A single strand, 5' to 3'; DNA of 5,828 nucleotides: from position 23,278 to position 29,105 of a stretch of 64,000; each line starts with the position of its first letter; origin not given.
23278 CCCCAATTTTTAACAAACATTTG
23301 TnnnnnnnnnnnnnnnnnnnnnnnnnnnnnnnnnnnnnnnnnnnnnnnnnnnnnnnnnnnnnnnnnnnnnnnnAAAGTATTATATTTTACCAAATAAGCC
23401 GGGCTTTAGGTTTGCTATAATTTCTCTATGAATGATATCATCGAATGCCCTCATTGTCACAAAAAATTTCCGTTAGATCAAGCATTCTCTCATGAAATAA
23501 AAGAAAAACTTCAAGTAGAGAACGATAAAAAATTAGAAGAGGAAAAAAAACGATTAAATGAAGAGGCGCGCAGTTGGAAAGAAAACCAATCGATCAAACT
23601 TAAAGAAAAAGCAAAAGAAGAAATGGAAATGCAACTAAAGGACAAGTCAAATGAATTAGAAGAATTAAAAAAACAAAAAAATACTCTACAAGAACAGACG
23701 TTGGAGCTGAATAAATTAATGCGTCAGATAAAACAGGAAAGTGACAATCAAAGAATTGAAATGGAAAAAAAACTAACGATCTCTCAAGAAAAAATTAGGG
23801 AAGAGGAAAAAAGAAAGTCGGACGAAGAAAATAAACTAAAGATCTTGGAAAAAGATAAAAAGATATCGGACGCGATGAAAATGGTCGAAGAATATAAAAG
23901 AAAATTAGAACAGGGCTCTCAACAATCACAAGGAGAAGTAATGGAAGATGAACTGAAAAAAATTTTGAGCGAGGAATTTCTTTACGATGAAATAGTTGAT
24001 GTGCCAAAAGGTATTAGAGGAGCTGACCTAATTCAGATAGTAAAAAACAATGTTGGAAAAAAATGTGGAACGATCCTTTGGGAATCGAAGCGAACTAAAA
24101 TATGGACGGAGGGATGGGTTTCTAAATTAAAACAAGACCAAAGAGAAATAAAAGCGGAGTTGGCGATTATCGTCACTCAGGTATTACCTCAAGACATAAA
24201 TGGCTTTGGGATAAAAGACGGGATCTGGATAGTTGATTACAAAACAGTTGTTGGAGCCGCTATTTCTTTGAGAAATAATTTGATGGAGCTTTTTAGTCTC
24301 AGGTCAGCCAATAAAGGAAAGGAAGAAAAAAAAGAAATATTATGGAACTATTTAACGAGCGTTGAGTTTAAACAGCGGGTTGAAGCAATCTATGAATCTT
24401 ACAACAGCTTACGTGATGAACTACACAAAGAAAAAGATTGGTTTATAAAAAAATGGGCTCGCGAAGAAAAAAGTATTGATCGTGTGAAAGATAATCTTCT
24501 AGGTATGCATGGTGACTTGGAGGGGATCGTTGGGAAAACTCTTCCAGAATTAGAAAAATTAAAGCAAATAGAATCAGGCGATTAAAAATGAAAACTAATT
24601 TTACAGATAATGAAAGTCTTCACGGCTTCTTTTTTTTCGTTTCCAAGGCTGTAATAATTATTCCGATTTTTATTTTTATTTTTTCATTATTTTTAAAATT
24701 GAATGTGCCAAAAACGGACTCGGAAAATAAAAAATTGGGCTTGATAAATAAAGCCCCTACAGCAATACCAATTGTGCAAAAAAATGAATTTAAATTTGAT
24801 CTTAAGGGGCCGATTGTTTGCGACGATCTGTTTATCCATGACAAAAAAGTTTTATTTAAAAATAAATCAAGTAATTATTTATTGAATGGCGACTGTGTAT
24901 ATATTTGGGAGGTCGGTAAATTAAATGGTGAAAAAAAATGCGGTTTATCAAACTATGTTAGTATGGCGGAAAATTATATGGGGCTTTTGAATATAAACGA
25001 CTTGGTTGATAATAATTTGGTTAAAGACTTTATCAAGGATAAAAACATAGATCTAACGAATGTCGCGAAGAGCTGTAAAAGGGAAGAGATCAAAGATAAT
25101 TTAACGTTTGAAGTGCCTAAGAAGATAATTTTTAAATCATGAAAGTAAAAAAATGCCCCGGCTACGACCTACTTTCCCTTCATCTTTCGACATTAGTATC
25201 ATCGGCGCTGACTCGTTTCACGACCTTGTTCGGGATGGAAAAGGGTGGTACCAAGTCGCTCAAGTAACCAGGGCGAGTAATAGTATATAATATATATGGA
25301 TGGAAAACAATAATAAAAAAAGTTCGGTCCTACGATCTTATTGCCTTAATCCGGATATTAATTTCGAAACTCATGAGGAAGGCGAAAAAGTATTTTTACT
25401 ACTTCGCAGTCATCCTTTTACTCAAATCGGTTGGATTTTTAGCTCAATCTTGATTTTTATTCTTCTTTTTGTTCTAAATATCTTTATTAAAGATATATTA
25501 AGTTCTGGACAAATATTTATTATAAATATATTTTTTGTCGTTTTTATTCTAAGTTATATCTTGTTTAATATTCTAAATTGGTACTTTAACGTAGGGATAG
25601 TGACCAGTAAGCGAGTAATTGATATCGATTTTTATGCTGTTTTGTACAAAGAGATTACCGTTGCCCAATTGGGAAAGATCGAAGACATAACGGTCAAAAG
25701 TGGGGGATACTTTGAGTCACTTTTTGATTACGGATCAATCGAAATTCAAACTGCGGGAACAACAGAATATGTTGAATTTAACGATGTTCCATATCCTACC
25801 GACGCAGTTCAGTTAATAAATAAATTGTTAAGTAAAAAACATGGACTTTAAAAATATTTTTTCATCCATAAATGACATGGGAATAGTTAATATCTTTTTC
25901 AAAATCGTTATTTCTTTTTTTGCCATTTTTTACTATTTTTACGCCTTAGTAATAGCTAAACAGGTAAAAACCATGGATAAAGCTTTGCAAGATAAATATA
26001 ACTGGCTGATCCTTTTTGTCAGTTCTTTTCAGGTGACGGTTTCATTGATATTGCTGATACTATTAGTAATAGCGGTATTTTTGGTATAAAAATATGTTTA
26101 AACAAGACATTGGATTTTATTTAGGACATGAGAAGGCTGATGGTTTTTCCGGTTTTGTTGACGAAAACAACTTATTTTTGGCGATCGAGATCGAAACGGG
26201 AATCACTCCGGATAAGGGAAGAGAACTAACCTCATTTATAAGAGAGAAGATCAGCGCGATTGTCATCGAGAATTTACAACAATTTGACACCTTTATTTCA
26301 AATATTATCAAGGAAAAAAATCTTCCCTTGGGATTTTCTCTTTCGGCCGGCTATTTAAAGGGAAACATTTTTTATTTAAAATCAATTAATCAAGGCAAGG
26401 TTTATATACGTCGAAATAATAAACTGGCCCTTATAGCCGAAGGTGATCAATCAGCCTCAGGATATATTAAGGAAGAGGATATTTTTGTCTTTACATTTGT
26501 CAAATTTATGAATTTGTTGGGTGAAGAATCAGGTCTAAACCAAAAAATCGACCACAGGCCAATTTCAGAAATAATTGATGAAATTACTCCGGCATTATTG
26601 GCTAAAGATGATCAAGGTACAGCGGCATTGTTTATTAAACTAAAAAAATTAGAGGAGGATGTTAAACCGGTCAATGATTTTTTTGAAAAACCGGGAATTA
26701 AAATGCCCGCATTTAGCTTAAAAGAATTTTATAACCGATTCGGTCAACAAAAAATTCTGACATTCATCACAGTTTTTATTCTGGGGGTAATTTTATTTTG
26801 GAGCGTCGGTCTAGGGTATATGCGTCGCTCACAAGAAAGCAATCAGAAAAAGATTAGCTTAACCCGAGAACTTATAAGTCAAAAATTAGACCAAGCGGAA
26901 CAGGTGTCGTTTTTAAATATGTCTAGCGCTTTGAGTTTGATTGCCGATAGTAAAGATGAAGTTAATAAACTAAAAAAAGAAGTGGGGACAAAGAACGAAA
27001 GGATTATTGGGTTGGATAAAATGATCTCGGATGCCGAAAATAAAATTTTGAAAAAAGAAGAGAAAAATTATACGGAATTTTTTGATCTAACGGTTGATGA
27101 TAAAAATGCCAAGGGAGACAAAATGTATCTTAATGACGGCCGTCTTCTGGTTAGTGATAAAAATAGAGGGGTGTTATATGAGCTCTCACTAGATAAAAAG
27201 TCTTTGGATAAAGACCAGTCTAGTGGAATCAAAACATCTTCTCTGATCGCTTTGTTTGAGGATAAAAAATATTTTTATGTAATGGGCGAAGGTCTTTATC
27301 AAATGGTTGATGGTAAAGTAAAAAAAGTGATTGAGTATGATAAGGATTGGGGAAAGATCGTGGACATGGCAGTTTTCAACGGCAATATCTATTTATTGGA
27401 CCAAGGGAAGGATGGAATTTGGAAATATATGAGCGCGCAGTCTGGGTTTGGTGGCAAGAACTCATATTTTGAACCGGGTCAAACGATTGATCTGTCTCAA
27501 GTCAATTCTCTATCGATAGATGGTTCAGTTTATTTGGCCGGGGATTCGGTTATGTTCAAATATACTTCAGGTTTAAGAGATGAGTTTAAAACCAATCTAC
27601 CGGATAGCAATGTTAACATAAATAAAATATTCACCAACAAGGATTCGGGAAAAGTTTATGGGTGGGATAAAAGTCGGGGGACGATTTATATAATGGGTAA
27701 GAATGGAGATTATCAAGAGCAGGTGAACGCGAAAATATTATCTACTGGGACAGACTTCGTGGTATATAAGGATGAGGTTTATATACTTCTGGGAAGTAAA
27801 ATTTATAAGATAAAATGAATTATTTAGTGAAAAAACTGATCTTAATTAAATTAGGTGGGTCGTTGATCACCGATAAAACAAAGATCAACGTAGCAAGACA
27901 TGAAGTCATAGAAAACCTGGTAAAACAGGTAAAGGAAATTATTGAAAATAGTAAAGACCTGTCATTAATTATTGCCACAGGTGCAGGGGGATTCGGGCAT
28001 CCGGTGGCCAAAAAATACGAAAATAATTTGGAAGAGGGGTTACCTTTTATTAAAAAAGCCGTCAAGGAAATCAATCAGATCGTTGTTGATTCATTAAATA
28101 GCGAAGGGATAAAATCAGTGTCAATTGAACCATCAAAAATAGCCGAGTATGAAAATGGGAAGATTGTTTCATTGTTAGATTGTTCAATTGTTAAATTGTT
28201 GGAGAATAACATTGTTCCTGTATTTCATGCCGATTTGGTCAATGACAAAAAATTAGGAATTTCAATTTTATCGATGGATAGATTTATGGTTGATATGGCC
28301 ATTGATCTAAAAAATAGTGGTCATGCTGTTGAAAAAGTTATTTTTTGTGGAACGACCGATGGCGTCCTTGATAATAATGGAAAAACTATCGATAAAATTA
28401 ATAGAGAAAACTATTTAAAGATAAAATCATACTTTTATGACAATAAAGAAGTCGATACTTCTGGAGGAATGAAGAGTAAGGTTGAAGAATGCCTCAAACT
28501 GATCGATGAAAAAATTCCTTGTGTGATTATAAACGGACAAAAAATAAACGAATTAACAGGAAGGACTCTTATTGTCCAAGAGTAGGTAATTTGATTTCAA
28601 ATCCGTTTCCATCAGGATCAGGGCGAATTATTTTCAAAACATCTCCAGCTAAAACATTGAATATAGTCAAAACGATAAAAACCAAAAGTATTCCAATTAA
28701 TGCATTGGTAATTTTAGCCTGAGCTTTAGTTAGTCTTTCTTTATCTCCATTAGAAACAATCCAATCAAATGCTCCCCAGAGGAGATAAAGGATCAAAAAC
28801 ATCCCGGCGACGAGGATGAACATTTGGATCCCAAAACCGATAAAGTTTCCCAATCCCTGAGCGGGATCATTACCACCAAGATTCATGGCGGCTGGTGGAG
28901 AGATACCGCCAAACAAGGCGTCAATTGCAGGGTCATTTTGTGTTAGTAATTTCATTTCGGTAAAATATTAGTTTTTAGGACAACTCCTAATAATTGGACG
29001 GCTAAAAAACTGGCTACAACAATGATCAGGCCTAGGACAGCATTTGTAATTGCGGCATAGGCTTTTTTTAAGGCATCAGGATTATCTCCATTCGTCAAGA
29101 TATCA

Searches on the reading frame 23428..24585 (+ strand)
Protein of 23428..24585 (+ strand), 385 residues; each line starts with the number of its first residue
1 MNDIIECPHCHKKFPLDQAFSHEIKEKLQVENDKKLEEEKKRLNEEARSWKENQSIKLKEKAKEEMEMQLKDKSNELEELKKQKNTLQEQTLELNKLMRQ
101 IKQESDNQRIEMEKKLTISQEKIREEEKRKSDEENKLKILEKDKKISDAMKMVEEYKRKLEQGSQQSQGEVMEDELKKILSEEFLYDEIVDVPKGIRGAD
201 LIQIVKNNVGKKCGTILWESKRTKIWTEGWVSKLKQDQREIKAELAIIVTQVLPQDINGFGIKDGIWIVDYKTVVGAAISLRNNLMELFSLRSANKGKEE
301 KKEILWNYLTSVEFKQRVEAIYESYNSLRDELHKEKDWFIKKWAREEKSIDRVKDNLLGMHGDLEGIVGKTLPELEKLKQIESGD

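Call 72: search_protein_families(library=pfam, proteins=[window:23428-24585:+], max_evalue=0.01)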
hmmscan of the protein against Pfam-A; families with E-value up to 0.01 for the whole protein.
window:23428-24585:+ (385 aa): 1 family
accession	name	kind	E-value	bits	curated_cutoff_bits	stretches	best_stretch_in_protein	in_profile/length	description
PF09903.14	DUF2130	-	3.1e-57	194.2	26.7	1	136-378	2-250/255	Uncharacterized protein conserved in bacteria (DUF2130)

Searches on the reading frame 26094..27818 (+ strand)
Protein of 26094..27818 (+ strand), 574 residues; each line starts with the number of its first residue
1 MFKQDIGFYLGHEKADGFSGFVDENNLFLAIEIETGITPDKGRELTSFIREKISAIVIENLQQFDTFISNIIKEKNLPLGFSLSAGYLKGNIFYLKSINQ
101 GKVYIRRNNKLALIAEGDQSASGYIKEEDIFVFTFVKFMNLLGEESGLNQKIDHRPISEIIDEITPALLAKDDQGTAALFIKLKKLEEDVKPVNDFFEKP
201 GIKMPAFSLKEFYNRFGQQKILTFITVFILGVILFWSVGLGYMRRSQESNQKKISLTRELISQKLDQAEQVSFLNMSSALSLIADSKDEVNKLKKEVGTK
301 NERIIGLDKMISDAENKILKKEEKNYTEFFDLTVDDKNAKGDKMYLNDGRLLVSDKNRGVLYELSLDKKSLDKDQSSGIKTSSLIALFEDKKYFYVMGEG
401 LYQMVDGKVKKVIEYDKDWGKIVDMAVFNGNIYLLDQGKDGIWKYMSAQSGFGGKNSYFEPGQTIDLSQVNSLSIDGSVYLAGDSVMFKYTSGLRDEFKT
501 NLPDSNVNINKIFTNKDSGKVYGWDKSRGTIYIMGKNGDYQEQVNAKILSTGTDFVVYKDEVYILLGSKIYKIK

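Call 7: search_protein_families(library=pfam, proteins=[window:26094-27818:+], max_evalue=0.001)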
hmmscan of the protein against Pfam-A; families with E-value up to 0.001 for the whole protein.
window:26094-27818:+ (574 aa): 0 families

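Call 98: search_protein_families(library=phrogs, proteins=[window:26094-27818:+], max_evalue=0.1)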
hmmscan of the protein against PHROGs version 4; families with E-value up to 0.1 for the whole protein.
window:26094-27818:+ (574 aa): 1 family
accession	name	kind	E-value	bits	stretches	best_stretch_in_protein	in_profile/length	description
phrog_1638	-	unknown function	0.093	13.8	0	285-327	4-53/64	-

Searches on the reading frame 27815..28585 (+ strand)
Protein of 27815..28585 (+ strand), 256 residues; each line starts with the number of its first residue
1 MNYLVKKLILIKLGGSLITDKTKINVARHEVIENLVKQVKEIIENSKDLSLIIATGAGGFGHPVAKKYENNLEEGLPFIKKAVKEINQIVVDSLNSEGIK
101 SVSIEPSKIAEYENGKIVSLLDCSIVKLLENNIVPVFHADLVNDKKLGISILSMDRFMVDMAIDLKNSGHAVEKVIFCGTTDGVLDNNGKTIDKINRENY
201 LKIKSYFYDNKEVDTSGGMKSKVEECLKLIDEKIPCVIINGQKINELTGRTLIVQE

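Call 72: search_protein_families(library=pfam, proteins=[window:27815-28585:+], max_evalue=0.01)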
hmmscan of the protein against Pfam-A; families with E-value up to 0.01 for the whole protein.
window:27815-28585:+ (256 aa): 1 family
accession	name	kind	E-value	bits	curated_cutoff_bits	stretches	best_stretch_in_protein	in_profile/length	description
PF00696.33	AA_kinase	-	8.3e-32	111.2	24.9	1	7-240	1-234/234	Amino acid kinase family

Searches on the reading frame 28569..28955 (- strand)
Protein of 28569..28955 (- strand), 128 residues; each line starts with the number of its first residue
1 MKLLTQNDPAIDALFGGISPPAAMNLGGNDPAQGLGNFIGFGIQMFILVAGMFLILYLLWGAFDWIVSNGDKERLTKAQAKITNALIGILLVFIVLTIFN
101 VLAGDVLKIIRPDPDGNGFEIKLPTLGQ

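Call 72: search_protein_families(library=pfam, proteins=[window:28569-28955:-], max_evalue=0.01)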
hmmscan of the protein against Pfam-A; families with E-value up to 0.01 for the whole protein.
window:28569-28955:- (128 aa): 1 family
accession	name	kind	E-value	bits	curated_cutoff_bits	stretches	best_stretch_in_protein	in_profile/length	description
PF18895.5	T4SS_pilin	-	1.7e-06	28.4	26.6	1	46-102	16-71/71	Type IV secretion system pilin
